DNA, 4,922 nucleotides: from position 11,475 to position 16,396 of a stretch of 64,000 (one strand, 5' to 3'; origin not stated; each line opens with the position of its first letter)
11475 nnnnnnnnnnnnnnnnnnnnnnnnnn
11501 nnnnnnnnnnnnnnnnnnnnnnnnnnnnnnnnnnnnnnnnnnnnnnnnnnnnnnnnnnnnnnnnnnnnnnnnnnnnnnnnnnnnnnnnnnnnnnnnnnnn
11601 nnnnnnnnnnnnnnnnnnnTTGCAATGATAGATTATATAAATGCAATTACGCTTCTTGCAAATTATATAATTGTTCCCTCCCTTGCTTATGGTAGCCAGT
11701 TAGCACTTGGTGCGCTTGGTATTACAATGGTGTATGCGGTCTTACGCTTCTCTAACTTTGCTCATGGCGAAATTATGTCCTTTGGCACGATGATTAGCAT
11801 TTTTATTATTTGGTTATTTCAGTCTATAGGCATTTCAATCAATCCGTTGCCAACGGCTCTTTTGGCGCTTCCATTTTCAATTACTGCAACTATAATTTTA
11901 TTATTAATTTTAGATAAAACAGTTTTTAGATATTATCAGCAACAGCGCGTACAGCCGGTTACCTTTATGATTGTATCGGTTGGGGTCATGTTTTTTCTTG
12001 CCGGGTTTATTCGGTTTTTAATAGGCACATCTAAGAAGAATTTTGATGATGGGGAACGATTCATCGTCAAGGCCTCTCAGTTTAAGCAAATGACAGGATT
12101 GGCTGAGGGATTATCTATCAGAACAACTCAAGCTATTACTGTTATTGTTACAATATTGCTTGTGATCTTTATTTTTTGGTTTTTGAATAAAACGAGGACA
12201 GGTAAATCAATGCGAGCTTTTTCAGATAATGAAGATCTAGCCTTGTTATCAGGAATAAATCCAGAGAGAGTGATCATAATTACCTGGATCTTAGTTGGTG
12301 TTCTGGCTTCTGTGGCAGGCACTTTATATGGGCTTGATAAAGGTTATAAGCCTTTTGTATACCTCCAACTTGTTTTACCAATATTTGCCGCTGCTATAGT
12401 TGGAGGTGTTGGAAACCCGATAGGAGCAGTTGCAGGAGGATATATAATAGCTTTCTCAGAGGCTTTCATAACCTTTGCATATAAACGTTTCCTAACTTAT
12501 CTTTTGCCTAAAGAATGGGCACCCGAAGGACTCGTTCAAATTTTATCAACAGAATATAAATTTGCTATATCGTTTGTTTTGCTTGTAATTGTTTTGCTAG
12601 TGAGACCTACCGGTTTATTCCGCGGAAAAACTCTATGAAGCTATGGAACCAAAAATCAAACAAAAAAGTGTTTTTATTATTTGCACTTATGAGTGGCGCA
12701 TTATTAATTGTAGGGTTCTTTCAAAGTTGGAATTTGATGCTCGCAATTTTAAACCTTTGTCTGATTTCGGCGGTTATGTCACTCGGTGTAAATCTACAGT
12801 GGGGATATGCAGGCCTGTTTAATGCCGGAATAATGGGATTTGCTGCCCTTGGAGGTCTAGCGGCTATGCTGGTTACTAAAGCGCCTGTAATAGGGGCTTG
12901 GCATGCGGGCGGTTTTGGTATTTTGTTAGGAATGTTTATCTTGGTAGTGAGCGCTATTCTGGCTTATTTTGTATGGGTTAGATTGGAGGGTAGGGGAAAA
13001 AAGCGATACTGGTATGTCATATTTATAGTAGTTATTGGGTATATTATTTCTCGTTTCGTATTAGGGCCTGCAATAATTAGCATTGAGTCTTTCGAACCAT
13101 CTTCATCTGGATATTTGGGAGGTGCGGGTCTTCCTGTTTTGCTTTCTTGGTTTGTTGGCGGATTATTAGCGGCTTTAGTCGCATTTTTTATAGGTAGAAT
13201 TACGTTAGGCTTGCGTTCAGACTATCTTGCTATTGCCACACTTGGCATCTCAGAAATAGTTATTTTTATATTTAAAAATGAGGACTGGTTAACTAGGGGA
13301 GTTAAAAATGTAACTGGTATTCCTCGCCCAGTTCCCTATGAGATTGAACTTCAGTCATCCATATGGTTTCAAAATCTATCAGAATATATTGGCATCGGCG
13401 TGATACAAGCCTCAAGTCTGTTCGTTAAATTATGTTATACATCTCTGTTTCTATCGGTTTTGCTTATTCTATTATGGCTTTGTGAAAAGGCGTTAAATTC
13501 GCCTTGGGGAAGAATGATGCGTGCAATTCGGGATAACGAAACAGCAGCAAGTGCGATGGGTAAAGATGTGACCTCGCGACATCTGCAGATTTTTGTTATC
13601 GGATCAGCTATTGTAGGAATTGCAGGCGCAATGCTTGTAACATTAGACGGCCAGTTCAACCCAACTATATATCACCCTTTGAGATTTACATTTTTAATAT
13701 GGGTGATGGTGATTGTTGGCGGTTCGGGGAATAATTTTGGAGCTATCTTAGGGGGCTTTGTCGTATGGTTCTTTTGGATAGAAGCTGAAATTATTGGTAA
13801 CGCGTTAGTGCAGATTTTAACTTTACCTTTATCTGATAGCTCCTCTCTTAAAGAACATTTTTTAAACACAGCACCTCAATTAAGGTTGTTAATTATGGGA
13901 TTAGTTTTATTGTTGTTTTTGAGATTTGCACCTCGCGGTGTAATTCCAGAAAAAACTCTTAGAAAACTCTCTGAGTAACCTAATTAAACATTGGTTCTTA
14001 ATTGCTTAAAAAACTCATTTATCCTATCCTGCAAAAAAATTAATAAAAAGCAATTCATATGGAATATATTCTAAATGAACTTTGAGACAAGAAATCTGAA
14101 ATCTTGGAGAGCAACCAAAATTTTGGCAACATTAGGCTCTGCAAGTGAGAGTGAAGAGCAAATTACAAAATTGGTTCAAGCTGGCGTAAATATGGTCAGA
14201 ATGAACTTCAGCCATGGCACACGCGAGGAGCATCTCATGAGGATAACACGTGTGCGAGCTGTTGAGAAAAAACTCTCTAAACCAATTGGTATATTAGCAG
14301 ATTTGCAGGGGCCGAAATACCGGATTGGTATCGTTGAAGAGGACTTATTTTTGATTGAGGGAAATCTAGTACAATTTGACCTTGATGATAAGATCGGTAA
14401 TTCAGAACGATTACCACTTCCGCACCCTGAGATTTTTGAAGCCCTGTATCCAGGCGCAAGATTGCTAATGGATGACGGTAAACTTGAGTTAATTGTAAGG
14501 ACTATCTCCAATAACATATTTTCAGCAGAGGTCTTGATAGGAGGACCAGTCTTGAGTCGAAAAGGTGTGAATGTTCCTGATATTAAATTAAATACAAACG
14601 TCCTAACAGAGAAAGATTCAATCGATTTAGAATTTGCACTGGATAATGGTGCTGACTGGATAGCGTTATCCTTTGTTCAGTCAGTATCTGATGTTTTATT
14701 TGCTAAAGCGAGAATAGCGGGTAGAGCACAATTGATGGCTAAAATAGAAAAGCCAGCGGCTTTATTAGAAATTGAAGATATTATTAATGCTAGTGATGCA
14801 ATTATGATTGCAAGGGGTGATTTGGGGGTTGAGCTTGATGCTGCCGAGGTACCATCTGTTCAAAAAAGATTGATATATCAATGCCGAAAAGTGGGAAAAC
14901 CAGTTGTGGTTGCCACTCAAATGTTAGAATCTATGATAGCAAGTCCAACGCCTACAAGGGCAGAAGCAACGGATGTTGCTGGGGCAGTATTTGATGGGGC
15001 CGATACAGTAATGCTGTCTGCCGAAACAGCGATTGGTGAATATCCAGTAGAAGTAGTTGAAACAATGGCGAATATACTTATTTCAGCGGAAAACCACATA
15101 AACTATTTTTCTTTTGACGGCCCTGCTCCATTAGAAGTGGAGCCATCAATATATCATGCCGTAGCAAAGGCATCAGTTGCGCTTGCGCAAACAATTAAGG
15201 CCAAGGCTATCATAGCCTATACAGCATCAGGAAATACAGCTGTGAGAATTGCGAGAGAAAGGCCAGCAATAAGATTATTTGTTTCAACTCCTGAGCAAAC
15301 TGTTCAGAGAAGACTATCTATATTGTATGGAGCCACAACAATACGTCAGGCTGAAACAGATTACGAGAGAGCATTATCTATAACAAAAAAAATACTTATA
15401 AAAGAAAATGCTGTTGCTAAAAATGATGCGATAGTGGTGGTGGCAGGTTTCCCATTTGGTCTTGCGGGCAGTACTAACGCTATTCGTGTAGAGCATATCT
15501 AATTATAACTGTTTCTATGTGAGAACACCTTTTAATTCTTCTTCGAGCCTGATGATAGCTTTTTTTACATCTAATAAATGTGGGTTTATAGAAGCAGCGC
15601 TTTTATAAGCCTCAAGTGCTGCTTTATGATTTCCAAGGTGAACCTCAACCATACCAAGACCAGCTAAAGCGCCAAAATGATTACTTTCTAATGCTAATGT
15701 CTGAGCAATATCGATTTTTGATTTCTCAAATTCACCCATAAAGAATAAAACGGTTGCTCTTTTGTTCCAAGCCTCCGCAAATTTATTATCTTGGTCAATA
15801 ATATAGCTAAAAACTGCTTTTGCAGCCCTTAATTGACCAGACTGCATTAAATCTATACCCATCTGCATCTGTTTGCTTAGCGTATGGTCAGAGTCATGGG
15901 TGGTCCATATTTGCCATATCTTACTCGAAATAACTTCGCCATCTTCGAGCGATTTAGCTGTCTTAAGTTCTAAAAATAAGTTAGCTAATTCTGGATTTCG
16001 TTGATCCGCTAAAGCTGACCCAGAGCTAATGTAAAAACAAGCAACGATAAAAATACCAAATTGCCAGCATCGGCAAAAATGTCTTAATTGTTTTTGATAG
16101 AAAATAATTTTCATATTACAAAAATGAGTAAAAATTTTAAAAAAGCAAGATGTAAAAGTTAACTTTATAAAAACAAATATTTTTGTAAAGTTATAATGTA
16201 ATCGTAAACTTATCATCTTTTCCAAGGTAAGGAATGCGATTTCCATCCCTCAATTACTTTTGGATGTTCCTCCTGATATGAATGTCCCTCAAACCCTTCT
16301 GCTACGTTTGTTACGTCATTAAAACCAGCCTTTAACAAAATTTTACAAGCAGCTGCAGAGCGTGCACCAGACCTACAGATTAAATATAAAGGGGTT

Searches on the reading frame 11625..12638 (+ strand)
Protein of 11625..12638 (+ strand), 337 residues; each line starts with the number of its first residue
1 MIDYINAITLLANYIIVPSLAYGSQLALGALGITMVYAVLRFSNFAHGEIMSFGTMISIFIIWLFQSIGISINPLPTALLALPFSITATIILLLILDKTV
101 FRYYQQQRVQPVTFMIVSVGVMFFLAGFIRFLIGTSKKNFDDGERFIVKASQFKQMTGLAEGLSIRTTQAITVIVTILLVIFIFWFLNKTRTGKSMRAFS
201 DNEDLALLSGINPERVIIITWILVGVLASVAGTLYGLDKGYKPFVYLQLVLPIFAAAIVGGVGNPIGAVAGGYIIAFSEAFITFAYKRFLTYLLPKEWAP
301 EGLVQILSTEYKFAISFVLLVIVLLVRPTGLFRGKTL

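Call 49: search_protein_families(library=pfam, proteins=[window:11625-12638:+], max_evalue=0.00001)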
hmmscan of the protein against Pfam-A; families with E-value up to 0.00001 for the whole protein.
window:11625-12638:+ (337 aa): 1 family
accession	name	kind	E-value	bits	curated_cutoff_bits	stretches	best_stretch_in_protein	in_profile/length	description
PF02653.21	BPD_transp_2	-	6.5e-37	127.6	26.8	1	17-324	3-269/269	Branched-chain amino acid transport system / permease component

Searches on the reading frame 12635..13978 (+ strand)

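Call 49: search_protein_families(library=pfam, proteins=[window:12635-13978:+], max_evalue=0.00001)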
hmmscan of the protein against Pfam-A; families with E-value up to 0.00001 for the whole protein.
window:12635-13978:+ (447 aa): 1 family
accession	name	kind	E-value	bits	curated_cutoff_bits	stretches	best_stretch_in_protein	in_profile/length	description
PF02653.21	BPD_transp_2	-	3.6e-33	115.3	26.8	1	159-429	54-269/269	Branched-chain amino acid transport system / permease component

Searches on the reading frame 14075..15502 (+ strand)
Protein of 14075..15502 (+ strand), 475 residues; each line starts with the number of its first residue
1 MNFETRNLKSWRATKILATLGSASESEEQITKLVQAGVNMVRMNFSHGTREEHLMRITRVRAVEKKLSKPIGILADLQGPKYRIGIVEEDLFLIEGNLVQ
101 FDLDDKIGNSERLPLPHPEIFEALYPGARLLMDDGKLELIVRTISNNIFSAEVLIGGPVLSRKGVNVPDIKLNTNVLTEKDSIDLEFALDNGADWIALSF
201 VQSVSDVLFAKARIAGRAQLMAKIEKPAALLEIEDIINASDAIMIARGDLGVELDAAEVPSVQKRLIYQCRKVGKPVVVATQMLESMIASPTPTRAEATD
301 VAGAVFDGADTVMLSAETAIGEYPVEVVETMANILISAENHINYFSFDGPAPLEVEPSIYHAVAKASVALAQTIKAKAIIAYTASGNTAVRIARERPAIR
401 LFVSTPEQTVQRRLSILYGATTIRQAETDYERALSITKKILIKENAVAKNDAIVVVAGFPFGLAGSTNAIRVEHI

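Call 49: search_protein_families(library=pfam, proteins=[window:14075-15502:+], max_evalue=0.00001)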
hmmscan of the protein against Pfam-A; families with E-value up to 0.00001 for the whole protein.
window:14075-15502:+ (475 aa): 2 families
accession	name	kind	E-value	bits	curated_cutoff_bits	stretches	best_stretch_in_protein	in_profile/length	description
PF00224.27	PK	-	2.7e-102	342.7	30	1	12-328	2-328/328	Pyruvate kinase, barrel domain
PF02887.21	PK_C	-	1.3e-25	90.1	28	1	361-472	1-113/114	Pyruvate kinase, alpha/beta domain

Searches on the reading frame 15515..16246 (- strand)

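Call 49: search_protein_families(library=pfam, proteins=[window:15515-16246:-], max_evalue=0.00001)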
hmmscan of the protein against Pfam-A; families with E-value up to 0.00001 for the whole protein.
window:15515-16246:- (243 aa): 5 families
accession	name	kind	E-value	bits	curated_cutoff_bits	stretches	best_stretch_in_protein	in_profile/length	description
PF07719.23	TPR_2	-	8.6e-10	38.4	27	0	193-223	3-33/34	Tetratricopeptide repeat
PF00515.34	TPR_1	-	8.5e-09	35.3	27.8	0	193-223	3-33/34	Tetratricopeptide repeat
PF13432.12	TPR_16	-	1.2e-07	32.4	32.7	0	162-222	2-62/65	Tetratricopeptide repeat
PF13181.12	TPR_8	-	5.3e-07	29.7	25.7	0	193-222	3-32/34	Tetratricopeptide repeat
PF14559.12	TPR_19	-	6.9e-07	29.9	25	0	133-176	1-44/68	Tetratricopeptide repeat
